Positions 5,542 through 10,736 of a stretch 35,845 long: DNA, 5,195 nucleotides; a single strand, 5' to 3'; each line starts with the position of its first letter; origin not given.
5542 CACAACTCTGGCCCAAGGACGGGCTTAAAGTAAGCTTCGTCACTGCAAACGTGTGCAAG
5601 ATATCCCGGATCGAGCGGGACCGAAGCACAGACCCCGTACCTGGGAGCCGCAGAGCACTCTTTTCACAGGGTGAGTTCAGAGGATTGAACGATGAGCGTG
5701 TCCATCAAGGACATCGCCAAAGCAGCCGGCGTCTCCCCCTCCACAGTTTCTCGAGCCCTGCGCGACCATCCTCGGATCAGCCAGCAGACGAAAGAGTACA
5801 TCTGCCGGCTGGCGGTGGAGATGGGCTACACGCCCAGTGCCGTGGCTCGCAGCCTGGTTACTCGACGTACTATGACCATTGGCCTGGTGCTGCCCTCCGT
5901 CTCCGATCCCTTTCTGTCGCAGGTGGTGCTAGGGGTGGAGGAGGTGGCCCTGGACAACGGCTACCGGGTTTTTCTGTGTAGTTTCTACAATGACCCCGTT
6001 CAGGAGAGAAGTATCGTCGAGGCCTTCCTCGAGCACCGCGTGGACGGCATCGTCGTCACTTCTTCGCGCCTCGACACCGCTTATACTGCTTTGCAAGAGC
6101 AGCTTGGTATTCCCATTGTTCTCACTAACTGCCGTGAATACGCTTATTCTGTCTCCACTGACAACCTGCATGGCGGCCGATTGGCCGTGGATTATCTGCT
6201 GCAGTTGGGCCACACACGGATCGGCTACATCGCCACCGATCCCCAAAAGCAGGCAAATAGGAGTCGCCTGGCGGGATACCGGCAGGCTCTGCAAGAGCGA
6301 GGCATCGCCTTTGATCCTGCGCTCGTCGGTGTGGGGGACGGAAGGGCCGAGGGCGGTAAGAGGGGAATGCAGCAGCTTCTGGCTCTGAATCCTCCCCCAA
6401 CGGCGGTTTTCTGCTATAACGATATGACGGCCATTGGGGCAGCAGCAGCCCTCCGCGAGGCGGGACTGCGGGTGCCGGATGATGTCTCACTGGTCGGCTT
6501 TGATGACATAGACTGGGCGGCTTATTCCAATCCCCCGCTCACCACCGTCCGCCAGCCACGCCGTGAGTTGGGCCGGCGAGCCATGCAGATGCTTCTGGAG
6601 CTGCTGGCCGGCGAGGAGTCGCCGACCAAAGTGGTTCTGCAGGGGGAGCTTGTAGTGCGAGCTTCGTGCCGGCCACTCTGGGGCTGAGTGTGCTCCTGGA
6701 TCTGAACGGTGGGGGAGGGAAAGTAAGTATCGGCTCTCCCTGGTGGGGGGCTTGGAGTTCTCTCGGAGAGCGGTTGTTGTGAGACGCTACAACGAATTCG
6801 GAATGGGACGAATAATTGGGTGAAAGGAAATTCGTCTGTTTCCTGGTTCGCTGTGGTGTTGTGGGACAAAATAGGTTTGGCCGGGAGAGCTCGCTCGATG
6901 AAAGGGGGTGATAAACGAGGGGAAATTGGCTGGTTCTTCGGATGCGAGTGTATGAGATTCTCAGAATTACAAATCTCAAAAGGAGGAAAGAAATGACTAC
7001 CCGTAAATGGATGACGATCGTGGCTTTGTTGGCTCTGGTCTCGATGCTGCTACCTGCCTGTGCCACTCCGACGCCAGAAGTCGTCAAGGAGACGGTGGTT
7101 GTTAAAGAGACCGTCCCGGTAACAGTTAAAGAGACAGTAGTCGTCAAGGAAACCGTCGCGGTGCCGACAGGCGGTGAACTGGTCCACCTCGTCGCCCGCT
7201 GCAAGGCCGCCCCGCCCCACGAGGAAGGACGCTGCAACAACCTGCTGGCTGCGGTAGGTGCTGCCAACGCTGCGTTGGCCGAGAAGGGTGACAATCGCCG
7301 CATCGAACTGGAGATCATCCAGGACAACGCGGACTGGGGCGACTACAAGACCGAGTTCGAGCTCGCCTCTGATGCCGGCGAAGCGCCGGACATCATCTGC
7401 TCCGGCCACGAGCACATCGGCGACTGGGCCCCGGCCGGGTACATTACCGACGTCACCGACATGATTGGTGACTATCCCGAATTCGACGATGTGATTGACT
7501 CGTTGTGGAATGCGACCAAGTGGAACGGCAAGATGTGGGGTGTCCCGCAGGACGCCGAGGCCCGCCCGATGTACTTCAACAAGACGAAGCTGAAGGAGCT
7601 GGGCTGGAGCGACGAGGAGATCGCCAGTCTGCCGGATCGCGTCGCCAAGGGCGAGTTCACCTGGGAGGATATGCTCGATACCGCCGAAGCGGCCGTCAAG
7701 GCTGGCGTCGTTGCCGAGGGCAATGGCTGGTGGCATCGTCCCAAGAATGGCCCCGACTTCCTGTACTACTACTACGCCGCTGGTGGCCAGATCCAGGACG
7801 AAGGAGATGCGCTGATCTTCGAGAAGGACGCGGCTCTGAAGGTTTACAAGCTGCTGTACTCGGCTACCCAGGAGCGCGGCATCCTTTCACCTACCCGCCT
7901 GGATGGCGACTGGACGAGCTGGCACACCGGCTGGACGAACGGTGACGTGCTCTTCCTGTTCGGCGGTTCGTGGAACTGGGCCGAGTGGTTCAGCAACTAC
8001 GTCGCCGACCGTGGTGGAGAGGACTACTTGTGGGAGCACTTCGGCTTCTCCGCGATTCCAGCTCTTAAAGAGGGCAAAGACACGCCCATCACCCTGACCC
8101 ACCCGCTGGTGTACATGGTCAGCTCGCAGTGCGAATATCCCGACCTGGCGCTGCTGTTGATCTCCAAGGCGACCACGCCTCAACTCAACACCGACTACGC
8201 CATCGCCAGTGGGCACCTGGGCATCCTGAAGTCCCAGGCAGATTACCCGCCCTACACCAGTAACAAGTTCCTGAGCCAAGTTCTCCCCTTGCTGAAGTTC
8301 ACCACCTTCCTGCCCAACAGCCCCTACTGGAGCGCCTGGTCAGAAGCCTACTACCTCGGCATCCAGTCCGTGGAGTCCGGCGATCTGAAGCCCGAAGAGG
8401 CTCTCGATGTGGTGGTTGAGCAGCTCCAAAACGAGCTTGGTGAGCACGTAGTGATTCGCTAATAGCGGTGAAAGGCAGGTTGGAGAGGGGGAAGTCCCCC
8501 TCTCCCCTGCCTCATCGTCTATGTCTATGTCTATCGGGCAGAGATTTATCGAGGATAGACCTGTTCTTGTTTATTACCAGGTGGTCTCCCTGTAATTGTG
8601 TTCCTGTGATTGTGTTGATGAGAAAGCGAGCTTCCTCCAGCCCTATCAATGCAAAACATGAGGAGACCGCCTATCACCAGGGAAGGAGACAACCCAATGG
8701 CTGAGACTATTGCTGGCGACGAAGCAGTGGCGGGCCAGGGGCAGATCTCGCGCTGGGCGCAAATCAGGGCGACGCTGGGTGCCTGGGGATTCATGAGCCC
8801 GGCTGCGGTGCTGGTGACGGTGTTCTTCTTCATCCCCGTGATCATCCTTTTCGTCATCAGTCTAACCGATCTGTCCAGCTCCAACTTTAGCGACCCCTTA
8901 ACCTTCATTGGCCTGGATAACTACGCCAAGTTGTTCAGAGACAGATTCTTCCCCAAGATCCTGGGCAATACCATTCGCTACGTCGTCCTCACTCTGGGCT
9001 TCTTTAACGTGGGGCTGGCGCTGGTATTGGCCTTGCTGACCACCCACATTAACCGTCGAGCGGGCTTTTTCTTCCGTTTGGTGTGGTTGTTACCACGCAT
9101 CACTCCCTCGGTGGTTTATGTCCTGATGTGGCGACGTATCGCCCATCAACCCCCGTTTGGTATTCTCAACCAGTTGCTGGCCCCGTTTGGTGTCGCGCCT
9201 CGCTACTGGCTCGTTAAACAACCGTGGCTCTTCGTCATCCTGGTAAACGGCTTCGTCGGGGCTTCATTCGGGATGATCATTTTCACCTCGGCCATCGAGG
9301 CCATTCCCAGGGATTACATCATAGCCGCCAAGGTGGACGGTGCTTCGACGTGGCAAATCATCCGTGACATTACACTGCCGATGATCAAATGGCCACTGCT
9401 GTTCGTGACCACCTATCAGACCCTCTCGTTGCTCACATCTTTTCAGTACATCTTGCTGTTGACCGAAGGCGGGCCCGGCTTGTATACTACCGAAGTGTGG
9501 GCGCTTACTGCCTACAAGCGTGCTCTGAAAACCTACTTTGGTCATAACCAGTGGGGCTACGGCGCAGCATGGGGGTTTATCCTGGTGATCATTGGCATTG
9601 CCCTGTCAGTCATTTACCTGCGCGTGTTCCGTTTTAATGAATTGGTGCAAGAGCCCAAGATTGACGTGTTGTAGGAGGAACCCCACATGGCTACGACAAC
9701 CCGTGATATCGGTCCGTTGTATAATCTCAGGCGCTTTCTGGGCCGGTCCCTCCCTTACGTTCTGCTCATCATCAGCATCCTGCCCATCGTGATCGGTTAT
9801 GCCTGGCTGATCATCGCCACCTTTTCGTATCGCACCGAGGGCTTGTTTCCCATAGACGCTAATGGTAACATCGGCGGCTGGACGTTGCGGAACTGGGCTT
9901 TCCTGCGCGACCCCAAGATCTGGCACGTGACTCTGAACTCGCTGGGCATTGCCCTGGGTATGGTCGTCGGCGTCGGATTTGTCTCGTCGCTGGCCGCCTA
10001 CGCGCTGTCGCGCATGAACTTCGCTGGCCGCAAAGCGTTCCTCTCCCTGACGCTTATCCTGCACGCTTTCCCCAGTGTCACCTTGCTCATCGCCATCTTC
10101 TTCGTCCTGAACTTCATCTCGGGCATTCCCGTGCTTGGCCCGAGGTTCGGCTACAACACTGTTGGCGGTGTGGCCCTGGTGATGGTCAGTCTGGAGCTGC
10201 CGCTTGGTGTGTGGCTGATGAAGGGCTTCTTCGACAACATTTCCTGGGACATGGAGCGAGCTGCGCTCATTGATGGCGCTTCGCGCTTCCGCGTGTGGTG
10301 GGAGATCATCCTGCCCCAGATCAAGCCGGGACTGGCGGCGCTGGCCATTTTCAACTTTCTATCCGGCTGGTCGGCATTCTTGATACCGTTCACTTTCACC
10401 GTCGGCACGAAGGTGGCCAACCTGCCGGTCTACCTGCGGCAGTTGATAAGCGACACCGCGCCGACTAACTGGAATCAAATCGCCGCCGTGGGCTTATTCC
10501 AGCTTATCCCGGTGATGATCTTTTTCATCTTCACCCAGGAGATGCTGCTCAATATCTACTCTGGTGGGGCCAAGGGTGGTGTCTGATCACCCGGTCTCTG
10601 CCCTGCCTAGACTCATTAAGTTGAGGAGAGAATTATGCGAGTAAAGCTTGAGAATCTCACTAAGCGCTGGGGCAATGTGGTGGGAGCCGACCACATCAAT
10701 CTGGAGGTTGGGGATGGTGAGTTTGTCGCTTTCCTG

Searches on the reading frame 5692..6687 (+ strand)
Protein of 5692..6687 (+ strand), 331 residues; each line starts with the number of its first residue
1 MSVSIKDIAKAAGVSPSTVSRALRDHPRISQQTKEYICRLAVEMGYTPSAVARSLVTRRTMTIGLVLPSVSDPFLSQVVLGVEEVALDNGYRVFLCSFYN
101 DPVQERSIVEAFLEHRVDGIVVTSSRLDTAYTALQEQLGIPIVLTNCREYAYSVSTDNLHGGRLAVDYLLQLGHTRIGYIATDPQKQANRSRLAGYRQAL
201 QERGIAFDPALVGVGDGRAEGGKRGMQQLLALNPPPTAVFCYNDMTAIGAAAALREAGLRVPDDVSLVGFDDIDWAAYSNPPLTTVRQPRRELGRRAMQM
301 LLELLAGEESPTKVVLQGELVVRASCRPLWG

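Call 15: search_protein_families(library=pfam, proteins=[window:5692-6687:+], max_evalue=0.001)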
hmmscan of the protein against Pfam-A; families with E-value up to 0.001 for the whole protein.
window:5692-6687:+ (331 aa): 7 families
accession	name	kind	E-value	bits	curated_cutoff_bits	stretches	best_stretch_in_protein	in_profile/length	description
PF13377.12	Peripla_BP_3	-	3e-45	154.7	26.5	1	166-326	1-167/167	Periplasmic binding protein-like domain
PF00532.27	Peripla_BP_1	-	6.5e-36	124.7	22.2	1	61-316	2-273/281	Periplasmic binding proteins and sugar binding domain of LacI family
PF13407.12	Peripla_BP_4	-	2e-27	96.8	35.1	1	63-309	1-258/258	Periplasmic binding protein domain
PF00356.27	LacI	-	2.1e-15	56.7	27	1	4-49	1-46/46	Bacterial regulatory proteins, lacI family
PF13936.12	HTH_38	-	0.00013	22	27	1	4-24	22-42/44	Helix-turn-helix domain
PF01381.28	HTH_3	-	0.00025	21.5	23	0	4-33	11-40/55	Helix-turn-helix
PF01022.26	HTH_5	-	0.00063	20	22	0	4-24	17-37/47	Bacterial regulatory protein, arsR family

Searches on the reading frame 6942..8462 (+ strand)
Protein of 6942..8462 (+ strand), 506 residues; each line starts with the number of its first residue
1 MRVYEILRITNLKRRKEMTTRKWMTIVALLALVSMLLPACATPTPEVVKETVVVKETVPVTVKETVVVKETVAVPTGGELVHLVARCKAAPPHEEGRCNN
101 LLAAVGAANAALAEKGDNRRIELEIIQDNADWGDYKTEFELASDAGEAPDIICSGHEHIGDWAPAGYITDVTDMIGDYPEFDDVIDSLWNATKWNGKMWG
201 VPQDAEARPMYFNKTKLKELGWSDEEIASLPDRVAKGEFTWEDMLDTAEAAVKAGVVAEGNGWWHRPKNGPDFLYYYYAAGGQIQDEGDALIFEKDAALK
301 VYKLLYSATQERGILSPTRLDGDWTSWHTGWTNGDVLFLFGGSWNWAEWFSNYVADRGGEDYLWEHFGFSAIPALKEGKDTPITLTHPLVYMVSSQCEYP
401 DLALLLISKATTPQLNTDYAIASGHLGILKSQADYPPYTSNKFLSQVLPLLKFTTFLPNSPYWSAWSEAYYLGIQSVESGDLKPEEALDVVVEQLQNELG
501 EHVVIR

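Call 15: search_protein_families(library=pfam, proteins=[window:6942-8462:+], max_evalue=0.001)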
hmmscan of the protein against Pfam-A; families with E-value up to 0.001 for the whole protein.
window:6942-8462:+ (506 aa): 1 family
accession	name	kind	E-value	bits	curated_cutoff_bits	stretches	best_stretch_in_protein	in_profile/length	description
PF01547.30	SBP_bac_1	-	1.6e-22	81.3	26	1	128-414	31-304/307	Bacterial extracellular solute-binding protein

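Call 35: search_protein_families(library=ncbifam, proteins=[window:6942-8462:+], max_evalue=0.0001)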
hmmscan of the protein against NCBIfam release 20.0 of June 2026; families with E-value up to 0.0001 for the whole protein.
window:6942-8462:+ (506 aa): 2 families
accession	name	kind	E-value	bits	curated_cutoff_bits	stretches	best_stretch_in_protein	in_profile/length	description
NF007011.0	PRK09474.1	equivalog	7.7e-12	44.7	291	1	112-266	46-196/396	maltose/maltodextrin ABC transporter substrate-binding protein MalE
NF053763.1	ABCarbgalBndGanS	equivalog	1.8e-05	23.7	700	0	112-219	57-159/420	galactooligosaccharide ABC transporter substrate-binding protein GanS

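Call 82: search_solved_structures(query=window:6942-8462:+, max_evalue=0.01, show_alignments=0)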
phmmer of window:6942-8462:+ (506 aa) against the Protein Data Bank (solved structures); distinct sequences matched with E-value up to 0.01: 474 (the best 60 are shown).
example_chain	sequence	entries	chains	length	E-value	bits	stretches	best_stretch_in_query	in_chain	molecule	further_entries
9vus_A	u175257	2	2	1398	2.2e-14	56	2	137-250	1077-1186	Soluble cytochrome b562,2-oxoglutarate receptor 1,Soluble cytochrome b562,2-oxoglutarate r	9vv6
8jbg_B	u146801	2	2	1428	5.3e-14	54.7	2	136-250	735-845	Neuromedin-K receptor (NK3R-pFastbac1) | NK3R-pFastbac1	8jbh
3jzj_A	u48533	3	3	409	2.2e-10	42.8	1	107-487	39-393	Acarbose/maltose binding protein GacH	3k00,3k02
3k01_A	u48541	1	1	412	2.2e-10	42.8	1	107-487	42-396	Acarbose/maltose binding protein GacH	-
4qrz_A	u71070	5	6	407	1.6e-09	39.9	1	130-260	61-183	ABC-TYPE SUGAR TRANSPORTER | ABC transporter, substrate binding protein (Sugar)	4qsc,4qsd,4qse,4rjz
7x0i_A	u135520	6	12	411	2.5e-09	39.3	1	130-469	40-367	CbpB | CpbB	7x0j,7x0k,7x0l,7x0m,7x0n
2fnc_A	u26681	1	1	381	3.3e-07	32.3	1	128-222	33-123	maltose ABC transporter, periplasmic maltose-binding protein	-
6dts_A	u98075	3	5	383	3.3e-07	32.3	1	128-222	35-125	maltose-binding protein MalE2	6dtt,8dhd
1jvx_A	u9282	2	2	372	4.8e-07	31.8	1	137-263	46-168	maltodextrin-binding protein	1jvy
2gha_A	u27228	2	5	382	5e-07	31.7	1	124-231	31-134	maltose ABC transporter, periplasmic maltose-binding protein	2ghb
1mpb_A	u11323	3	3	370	5.3e-07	31.6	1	137-263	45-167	MALTODEXTRIN-BINDING PROTEIN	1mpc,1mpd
6dtu_A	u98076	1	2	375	5.8e-07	31.5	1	124-231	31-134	maltose-binding protein MalE1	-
8sqb_F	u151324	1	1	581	6e-07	31.4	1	137-258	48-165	Maltodextrin-binding protein,EspP(b7-12)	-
2v93_A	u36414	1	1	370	6.5e-07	31.3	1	138-263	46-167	MALTOSE-BINDING PERIPLASMIC PROTEIN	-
6ob5_B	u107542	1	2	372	7e-07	31.2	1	137-264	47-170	Maltodextrin-binding protein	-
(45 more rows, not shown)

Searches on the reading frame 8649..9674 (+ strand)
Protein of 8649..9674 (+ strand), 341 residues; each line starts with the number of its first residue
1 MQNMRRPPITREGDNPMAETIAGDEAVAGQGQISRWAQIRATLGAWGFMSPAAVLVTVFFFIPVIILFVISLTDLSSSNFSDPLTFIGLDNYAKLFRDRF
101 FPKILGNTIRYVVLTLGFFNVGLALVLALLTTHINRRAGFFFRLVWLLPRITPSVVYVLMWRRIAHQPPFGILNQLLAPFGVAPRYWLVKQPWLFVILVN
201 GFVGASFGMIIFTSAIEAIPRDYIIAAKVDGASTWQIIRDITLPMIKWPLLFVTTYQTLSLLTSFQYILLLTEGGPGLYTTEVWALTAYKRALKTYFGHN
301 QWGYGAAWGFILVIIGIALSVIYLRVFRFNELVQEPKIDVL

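Call 15: search_protein_families(library=pfam, proteins=[window:8649-9674:+], max_evalue=0.001)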
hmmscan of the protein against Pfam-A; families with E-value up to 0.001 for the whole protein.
window:8649-9674:+ (341 aa): 1 family
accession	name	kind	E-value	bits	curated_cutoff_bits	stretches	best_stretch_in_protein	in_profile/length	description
PF00528.27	BPD_transp_1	-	5.2e-14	52.8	26.4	1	124-324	5-176/184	Binding-protein-dependent transport system inner membrane component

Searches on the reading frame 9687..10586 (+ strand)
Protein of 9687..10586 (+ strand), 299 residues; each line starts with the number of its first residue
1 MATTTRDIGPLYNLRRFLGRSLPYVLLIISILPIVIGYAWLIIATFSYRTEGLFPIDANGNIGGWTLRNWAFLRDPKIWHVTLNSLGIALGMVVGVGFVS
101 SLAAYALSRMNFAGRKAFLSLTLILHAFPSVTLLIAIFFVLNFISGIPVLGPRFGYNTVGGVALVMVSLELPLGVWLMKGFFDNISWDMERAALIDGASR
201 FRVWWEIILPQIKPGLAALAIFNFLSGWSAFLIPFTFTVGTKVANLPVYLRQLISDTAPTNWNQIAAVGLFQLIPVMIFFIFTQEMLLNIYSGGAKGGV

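Call 15: search_protein_families(library=pfam, proteins=[window:9687-10586:+], max_evalue=0.001)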
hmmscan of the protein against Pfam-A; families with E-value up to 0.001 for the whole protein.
window:9687-10586:+ (299 aa): 1 family
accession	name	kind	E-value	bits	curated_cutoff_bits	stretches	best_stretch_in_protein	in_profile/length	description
PF00528.27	BPD_transp_1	-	6.5e-12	46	26.4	1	100-285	5-176/184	Binding-protein-dependent transport system inner membrane component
